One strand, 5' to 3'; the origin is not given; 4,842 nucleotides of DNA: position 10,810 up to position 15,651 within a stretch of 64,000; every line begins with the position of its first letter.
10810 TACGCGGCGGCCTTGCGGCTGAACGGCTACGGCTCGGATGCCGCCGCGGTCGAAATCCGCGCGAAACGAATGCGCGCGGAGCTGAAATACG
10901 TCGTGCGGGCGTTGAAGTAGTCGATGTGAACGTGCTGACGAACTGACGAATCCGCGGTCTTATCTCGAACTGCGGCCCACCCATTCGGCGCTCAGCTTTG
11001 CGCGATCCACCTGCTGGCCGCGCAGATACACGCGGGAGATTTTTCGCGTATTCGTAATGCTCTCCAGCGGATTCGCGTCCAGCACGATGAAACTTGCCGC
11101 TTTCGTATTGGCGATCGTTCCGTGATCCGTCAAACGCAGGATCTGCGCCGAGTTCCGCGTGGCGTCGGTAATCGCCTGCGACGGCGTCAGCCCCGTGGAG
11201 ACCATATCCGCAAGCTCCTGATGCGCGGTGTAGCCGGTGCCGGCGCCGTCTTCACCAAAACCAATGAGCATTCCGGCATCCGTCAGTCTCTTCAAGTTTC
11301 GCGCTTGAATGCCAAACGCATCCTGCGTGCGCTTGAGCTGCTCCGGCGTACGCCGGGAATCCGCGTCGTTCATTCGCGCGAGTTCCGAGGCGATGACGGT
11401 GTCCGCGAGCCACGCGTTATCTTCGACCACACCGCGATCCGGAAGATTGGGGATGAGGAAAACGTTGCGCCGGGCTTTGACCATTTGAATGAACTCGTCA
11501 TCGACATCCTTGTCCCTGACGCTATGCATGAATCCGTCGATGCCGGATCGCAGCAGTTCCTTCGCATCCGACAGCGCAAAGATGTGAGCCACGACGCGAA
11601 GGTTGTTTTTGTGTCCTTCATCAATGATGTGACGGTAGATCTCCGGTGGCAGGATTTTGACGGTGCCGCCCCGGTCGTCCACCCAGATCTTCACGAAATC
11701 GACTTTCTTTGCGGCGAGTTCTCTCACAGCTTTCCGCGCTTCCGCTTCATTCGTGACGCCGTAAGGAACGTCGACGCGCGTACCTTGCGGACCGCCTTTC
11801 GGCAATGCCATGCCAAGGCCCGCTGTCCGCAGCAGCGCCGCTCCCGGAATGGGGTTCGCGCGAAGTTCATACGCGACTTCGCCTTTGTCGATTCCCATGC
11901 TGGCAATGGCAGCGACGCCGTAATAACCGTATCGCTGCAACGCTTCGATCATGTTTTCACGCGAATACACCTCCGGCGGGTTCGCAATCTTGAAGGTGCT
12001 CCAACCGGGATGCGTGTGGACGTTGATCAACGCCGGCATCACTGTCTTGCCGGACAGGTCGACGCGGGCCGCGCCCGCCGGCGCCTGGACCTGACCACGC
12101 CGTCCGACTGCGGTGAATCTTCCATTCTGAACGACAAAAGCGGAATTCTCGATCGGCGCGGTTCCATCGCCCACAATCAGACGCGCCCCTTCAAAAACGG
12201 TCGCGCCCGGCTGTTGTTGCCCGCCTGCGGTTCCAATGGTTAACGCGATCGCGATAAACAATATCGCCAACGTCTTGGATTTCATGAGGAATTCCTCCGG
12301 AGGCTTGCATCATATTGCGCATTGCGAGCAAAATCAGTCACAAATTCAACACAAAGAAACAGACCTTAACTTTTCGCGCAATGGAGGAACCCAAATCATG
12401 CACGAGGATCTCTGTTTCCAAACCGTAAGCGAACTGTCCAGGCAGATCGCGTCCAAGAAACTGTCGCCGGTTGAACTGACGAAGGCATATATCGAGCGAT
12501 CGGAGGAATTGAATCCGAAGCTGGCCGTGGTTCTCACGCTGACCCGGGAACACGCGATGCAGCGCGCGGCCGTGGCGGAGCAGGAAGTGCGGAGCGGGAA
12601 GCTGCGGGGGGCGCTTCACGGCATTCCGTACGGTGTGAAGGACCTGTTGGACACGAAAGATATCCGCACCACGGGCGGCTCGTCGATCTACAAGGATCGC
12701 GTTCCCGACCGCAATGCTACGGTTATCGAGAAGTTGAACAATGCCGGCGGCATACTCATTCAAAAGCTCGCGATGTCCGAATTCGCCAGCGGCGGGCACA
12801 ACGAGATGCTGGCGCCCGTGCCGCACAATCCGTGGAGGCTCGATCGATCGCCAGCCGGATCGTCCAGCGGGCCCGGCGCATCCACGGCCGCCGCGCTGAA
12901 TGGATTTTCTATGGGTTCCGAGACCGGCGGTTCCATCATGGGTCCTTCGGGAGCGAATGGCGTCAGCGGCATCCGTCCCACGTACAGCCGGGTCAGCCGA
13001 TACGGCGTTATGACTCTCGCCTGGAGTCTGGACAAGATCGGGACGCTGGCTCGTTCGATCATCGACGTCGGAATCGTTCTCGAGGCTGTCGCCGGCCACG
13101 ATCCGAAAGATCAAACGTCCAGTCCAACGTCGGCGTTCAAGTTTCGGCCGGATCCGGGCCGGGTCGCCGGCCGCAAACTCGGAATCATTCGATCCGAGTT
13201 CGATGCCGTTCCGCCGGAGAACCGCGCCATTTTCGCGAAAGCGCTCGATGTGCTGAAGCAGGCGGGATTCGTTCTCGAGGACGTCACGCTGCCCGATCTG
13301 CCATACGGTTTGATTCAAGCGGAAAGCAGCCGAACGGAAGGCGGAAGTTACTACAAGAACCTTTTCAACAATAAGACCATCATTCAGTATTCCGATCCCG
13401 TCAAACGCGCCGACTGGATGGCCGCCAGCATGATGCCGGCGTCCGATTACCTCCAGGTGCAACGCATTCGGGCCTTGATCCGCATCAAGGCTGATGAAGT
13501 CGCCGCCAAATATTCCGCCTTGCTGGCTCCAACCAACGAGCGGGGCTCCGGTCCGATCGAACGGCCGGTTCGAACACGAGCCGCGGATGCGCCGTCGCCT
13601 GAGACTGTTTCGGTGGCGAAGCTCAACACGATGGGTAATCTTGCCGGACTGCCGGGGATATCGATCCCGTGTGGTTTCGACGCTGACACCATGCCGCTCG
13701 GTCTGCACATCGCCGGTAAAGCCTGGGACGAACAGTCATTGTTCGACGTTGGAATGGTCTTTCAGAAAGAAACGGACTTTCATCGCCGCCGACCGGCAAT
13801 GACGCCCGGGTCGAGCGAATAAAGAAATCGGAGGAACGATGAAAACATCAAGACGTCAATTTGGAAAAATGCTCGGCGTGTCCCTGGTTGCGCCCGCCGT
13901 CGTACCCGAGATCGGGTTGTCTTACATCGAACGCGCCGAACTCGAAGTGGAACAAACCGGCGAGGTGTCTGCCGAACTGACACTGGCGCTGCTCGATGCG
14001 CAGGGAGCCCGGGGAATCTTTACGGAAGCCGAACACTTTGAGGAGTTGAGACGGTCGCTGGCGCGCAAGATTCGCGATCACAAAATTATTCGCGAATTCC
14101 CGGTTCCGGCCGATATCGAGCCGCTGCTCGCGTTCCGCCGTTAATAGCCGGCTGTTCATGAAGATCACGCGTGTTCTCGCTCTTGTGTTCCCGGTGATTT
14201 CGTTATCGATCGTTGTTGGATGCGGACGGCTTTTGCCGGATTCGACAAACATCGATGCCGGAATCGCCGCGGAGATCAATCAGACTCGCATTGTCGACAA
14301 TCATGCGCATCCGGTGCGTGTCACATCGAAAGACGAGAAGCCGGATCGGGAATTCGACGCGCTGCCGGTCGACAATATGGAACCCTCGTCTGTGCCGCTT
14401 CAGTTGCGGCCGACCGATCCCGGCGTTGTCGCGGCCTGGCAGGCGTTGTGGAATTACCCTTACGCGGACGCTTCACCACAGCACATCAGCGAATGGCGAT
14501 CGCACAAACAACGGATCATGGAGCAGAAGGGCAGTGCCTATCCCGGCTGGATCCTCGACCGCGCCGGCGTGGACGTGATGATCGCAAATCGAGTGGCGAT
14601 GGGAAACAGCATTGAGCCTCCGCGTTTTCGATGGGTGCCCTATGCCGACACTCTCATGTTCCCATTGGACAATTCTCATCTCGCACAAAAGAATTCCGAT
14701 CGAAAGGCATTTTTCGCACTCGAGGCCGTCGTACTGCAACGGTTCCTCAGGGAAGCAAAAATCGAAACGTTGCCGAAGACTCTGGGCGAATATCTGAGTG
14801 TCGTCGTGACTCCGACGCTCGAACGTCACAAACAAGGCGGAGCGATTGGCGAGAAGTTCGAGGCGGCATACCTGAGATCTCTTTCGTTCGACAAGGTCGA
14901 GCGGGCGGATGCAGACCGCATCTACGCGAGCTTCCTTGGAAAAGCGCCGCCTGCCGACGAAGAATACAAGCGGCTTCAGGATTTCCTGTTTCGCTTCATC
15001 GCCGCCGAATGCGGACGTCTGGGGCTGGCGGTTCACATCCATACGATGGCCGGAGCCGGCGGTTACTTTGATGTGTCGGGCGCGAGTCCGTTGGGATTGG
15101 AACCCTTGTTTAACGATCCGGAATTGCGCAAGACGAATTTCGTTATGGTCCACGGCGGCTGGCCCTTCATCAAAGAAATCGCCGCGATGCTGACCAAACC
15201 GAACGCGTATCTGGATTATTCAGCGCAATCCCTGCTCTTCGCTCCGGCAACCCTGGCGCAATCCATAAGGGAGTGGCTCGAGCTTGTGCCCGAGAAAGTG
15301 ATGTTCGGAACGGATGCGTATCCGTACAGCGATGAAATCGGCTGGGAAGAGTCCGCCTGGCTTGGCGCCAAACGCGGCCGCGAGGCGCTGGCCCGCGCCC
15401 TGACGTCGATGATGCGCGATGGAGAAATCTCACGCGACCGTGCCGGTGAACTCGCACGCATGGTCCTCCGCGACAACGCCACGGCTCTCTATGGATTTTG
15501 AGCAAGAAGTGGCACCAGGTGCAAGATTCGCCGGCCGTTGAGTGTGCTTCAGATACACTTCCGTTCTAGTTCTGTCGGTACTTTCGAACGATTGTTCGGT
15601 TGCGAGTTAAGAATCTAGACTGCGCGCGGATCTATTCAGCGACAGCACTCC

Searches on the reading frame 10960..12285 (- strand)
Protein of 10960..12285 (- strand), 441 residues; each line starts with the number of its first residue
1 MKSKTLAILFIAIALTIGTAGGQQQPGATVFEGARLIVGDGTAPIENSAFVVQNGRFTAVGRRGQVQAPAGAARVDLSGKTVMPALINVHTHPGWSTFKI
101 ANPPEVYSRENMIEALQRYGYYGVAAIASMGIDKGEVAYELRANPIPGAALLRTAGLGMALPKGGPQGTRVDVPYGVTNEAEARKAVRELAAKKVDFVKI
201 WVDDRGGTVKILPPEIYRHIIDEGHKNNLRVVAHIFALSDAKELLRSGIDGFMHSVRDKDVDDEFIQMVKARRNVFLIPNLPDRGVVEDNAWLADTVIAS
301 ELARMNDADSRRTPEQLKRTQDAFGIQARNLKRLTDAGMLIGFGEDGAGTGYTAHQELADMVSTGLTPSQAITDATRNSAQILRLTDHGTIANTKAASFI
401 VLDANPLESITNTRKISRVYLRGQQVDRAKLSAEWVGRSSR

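Call 73: search_protein_families(library=pfam, proteins=[window:10960-12285:-], max_evalue=0.001)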
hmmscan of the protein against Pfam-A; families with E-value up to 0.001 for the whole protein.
window:10960-12285:- (441 aa): 2 families
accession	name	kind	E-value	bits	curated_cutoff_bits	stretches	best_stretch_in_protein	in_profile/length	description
PF01979.26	Amidohydro_1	-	6.2e-20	72.2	25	1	81-426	1-345/345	Amidohydrolase family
PF07969.17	Amidohydro_3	-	7e-16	59.2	29.7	2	318-426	346-471/472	Amidohydrolase family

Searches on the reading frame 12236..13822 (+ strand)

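Call 73: search_protein_families(library=pfam, proteins=[window:12236-13822:+], max_evalue=0.001)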
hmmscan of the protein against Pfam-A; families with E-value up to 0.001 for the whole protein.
window:12236-13822:+ (528 aa): 1 family
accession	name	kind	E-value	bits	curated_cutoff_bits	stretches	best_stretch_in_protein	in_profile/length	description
PF01425.27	Amidase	-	3.9e-84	283.7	27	1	80-502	1-444/445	Amidase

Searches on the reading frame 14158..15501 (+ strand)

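Call 73: search_protein_families(library=pfam, proteins=[window:14158-15501:+], max_evalue=0.001)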
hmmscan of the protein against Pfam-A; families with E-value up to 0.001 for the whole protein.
window:14158-15501:+ (447 aa): 1 family
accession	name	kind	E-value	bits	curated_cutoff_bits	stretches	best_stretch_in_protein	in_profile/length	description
PF04909.20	Amidohydro_2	-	1.4e-16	61.5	26.4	1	265-447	114-289/289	Amidohydrolase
